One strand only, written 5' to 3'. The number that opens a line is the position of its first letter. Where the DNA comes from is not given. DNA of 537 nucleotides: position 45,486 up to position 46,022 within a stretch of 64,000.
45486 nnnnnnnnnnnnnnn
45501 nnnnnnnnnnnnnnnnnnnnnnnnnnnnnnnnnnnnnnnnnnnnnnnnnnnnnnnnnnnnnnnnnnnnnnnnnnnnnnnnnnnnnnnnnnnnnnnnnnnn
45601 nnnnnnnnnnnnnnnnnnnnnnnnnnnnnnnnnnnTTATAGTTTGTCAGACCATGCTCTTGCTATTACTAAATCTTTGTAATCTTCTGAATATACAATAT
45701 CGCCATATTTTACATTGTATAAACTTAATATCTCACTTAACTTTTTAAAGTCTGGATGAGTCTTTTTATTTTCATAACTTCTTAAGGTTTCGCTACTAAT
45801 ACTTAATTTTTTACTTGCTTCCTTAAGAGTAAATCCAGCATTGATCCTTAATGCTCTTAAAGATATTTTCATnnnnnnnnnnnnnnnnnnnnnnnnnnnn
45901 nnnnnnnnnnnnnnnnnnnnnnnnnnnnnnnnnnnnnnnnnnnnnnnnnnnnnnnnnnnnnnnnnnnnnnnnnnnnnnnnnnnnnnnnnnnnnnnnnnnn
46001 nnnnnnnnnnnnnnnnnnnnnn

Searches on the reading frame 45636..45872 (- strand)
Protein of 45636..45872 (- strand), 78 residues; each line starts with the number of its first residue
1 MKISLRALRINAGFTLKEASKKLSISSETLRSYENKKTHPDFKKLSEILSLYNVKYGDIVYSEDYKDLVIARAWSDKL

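Call 8: search_protein_families(library=pfam, proteins=[window:45636-45872:-], max_evalue=0.01)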
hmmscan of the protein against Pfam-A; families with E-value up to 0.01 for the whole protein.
window:45636-45872:- (78 aa): 7 families
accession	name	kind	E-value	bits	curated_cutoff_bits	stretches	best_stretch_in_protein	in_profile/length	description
PF01381.28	HTH_3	-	6.9e-11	42.5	23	1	5-56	1-52/55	Helix-turn-helix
PF12844.13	HTH_19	-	3.5e-07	30.5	30.2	1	5-57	4-56/64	Helix-turn-helix domain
PF13560.12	HTH_31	-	3.5e-06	27.7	27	1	5-54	6-56/64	Helix-turn-helix domain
PF13413.12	HTH_25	-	0.00098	19.3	24.6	1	5-36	2-33/62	Helix-turn-helix domain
PF00376.29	MerR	-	0.0018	18.5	28.2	1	15-36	1-22/38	MerR family regulatory protein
PF13443.12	HTH_26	-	0.0068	17.1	22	1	5-60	2-58/63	Cro/C1-type HTH DNA-binding domain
PF04545.22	Sigma70_r4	-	0.0092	15.9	24.1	0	8-35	15-42/50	Sigma-70, region 4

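Call 9: search_protein_families(library=phrogs, proteins=[window:45636-45872:-], max_evalue=0.001)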
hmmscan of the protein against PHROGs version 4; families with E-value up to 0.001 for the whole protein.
window:45636-45872:- (78 aa): 8 families
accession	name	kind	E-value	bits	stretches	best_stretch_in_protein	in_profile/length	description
phrog_3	-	transcription regulation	1.1e-08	36.4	1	1-65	89-153/430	transcriptional repressor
phrog_2967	-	transcription regulation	6.7e-08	33.3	1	5-63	15-73/225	transcriptional regulator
phrog_8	-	transcription regulation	1.1e-06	29.4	1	3-59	162-215/346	transcriptional regulator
phrog_2439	-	transcription regulation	2.4e-05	24.4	1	4-55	11-62/367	transcriptional regulator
phrog_9908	-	DNA, RNA and nucleotide metabolism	5.3e-05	23.5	1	3-55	16-68/282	DNA binding protein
phrog_3037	-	transcription regulation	0.00018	22.4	1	11-54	26-69/189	transcriptional repressor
phrog_4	-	transcription regulation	0.00025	21.1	1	5-66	141-198/400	transcriptional repressor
phrog_6499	-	transcription regulation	0.00042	20.8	1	9-53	15-65/157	transcriptional regulator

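Call 11: find_encoding_contigs(protein=window:45636-45872:-, flank=6000, max_places=10)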
Protein window:45636-45872:- (78 aa): 23 contigs read that carry it; 10 places shown.
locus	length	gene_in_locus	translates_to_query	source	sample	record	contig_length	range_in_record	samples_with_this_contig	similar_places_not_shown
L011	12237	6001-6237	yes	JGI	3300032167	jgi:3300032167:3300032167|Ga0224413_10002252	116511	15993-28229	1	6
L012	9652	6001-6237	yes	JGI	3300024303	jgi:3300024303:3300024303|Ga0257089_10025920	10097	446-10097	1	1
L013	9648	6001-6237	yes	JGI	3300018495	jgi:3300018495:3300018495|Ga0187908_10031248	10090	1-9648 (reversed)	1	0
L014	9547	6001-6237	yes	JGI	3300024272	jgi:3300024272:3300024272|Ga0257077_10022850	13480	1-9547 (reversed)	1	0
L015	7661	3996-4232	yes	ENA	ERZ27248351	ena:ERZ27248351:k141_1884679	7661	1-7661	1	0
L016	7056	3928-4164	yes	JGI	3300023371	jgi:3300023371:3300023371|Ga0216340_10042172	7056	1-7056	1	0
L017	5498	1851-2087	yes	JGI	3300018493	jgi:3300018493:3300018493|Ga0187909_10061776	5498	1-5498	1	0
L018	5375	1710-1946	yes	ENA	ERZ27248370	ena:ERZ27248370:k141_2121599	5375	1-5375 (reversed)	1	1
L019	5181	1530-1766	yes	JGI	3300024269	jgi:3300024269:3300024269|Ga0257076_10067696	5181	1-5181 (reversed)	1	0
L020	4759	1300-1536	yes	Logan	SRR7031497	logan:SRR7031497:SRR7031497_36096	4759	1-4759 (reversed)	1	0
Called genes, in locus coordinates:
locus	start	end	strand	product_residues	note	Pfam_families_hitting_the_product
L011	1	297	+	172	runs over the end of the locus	PF06695:Sm_multidrug_ex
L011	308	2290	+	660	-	PF17191:RecG_wedge, PF00270:DEAD, PF04851:ResIII, PF07517:SecA_DEAD (weak), PF00271:Helicase_C, PF19833:RecG_dom3_C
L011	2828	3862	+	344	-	PF04434:SWIM (weak)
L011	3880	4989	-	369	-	PF14657:Arm-DNA-bind_4 (weak), PF00589:Phage_integrase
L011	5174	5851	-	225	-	PF01381:HTH_3 (weak), PF13443:HTH_26 (weak), PF00717:Peptidase_S24 (weak)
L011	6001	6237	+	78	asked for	PF12844:HTH_19 (weak), PF13560:HTH_31 (weak), PF01381:HTH_3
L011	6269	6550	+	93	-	-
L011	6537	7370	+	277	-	PF09681:Phage_rep_org_N, PF09524:Phg_2220_C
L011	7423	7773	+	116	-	PF01844:HNH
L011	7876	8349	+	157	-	PF13274:SocA_Panacea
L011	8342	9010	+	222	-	-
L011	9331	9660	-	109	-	-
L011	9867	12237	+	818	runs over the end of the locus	PF12161:HsdM_N, PF02384:N6_Mtase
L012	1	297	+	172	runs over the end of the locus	PF06695:Sm_multidrug_ex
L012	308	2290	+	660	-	PF17191:RecG_wedge, PF00270:DEAD, PF04851:ResIII, PF07517:SecA_DEAD (weak), PF00271:Helicase_C, PF19833:RecG_dom3_C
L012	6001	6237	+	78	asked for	PF12844:HTH_19 (weak), PF13560:HTH_31 (weak), PF01381:HTH_3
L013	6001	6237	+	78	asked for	PF12844:HTH_19 (weak), PF13560:HTH_31 (weak), PF01381:HTH_3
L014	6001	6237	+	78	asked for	PF12844:HTH_19 (weak), PF13560:HTH_31 (weak), PF01381:HTH_3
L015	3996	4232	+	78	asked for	PF12844:HTH_19 (weak), PF13560:HTH_31 (weak), PF01381:HTH_3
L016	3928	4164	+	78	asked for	PF12844:HTH_19 (weak), PF13560:HTH_31 (weak), PF01381:HTH_3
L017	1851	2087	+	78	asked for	PF12844:HTH_19 (weak), PF13560:HTH_31 (weak), PF01381:HTH_3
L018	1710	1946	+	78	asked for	PF12844:HTH_19 (weak), PF13560:HTH_31 (weak), PF01381:HTH_3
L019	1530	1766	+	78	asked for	PF12844:HTH_19 (weak), PF13560:HTH_31 (weak), PF01381:HTH_3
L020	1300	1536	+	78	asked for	PF12844:HTH_19 (weak), PF13560:HTH_31 (weak), PF01381:HTH_3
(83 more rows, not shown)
